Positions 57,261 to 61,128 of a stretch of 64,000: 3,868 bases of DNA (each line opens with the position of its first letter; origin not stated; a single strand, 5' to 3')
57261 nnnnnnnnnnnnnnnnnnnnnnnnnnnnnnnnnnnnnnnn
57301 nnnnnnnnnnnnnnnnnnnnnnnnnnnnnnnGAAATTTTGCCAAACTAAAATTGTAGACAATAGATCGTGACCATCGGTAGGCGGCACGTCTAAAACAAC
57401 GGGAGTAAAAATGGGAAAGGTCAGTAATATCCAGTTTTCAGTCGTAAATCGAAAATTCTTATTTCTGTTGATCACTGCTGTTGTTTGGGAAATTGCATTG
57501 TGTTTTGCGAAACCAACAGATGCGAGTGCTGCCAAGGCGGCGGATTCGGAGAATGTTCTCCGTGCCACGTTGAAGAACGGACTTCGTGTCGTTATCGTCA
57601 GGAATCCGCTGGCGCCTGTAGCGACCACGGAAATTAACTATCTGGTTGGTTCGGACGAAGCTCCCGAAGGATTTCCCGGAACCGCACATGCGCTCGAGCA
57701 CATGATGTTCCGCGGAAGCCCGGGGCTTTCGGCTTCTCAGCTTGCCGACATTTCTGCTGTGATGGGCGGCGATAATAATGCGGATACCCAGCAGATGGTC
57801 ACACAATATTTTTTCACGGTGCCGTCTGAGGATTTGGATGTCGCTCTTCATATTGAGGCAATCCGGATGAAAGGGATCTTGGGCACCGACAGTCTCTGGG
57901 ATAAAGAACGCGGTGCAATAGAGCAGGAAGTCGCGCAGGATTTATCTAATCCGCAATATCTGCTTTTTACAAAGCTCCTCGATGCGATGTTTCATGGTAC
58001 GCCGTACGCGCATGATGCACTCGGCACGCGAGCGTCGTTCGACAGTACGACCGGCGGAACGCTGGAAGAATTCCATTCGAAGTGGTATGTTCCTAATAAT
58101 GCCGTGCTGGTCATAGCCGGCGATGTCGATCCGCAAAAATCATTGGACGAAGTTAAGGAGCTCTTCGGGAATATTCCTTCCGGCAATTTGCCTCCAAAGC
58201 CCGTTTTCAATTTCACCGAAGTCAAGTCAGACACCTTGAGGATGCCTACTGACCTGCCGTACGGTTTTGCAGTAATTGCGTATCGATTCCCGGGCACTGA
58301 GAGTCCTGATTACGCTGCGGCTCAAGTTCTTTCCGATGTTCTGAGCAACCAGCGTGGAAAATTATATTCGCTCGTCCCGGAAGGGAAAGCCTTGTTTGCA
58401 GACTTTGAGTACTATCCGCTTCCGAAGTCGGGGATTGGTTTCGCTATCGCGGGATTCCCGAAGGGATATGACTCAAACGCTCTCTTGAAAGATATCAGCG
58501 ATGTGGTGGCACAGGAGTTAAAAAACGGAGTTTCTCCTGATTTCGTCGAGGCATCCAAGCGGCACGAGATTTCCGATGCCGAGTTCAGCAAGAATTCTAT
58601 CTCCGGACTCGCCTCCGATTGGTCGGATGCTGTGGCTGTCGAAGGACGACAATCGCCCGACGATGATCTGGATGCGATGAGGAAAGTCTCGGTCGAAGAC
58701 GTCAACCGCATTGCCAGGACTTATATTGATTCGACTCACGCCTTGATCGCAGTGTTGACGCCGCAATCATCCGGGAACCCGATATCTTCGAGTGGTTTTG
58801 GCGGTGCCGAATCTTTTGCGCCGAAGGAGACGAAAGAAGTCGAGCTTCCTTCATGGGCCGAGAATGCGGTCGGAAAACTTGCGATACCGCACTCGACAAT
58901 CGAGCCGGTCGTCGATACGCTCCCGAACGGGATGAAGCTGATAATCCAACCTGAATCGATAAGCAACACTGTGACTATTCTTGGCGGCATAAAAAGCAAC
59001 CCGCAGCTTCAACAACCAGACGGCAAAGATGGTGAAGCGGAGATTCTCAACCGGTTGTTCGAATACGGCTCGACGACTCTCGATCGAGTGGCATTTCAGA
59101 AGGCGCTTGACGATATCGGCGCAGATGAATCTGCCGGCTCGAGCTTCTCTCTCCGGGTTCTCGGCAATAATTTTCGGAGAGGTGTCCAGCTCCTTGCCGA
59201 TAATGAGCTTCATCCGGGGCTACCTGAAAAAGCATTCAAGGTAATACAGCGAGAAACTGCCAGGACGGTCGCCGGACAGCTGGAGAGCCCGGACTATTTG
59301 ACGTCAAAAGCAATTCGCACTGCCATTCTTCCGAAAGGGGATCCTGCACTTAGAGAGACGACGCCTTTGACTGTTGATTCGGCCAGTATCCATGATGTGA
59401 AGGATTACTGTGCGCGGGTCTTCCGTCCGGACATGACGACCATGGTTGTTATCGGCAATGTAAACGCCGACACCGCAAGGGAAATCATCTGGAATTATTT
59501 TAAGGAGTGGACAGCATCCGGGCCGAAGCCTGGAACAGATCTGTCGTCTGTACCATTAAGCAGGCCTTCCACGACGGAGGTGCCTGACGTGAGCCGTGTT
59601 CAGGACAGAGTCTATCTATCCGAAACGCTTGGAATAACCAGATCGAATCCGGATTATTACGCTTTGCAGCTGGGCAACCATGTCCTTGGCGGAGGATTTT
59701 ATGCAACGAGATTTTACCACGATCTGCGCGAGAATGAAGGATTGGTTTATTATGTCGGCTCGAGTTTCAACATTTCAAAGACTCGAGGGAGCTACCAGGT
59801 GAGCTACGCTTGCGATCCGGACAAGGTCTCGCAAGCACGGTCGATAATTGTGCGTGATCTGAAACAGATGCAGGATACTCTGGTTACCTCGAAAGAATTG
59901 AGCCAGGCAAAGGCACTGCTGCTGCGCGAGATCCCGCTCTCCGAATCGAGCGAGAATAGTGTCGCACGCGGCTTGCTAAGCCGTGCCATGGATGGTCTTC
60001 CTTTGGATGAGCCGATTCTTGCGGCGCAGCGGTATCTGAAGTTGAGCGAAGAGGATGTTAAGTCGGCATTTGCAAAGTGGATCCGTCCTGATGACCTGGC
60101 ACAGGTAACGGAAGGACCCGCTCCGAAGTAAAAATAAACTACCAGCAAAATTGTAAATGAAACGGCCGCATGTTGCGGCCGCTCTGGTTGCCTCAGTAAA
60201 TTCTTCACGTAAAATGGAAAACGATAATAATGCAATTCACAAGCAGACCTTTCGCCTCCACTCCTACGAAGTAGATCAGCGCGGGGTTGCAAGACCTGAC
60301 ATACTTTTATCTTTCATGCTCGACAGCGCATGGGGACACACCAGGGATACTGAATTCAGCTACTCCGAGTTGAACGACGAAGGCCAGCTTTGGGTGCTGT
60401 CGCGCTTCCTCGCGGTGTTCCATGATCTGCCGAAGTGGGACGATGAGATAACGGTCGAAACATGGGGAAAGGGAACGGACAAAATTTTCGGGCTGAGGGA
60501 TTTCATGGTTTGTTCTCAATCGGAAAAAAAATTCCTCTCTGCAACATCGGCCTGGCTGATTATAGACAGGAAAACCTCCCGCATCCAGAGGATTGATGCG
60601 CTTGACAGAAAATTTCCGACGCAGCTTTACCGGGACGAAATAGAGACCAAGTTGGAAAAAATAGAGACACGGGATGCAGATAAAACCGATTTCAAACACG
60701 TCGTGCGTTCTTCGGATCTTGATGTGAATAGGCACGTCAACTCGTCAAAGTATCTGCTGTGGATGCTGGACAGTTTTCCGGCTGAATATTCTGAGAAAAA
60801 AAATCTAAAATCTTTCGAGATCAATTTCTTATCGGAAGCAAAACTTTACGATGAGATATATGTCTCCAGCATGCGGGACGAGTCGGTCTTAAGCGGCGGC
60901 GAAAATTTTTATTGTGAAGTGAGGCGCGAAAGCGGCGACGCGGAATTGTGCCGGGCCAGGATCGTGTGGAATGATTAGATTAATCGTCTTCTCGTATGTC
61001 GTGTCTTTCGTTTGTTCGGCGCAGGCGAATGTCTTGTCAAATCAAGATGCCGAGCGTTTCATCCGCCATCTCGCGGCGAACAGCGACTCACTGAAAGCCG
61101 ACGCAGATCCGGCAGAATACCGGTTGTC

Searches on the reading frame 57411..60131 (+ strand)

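Call 41: search_protein_families(library=pfam, proteins=[window:57411-60131:+], max_evalue=0.0001)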
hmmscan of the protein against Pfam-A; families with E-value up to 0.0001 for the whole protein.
window:57411-60131:+ (906 aa): 2 families
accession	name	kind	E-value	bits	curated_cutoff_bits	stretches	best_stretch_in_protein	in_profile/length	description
PF05193.26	Peptidase_M16_C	-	9e-49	166.2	23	2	660-837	4-181/181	Peptidase M16 inactive domain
PF00675.25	Peptidase_M16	-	1.6e-20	73.9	22.3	1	59-206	1-148/149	Insulinase (Peptidase family M16)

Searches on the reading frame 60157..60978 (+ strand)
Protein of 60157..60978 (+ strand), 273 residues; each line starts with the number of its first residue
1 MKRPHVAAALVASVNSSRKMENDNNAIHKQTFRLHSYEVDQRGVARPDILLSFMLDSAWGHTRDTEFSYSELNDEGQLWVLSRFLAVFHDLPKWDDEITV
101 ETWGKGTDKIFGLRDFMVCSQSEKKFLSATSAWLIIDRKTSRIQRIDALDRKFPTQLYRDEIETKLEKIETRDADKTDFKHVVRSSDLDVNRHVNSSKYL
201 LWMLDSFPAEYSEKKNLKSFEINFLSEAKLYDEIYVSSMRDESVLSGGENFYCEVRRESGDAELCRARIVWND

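Call 41: search_protein_families(library=pfam, proteins=[window:60157-60978:+], max_evalue=0.0001)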
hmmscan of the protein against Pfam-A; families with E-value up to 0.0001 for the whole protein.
window:60157-60978:+ (273 aa): 2 families
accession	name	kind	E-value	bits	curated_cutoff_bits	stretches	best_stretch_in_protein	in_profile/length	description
PF01643.23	Acyl-ACP_TE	-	4e-20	72.3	23.7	1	27-146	3-123/131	Acyl-ACP thioesterase N-terminal domain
PF20791.3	Acyl-ACP_TE_C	-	1.7e-14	54.3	21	1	174-272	5-100/101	Acyl-ACP thioesterase C-terminal domain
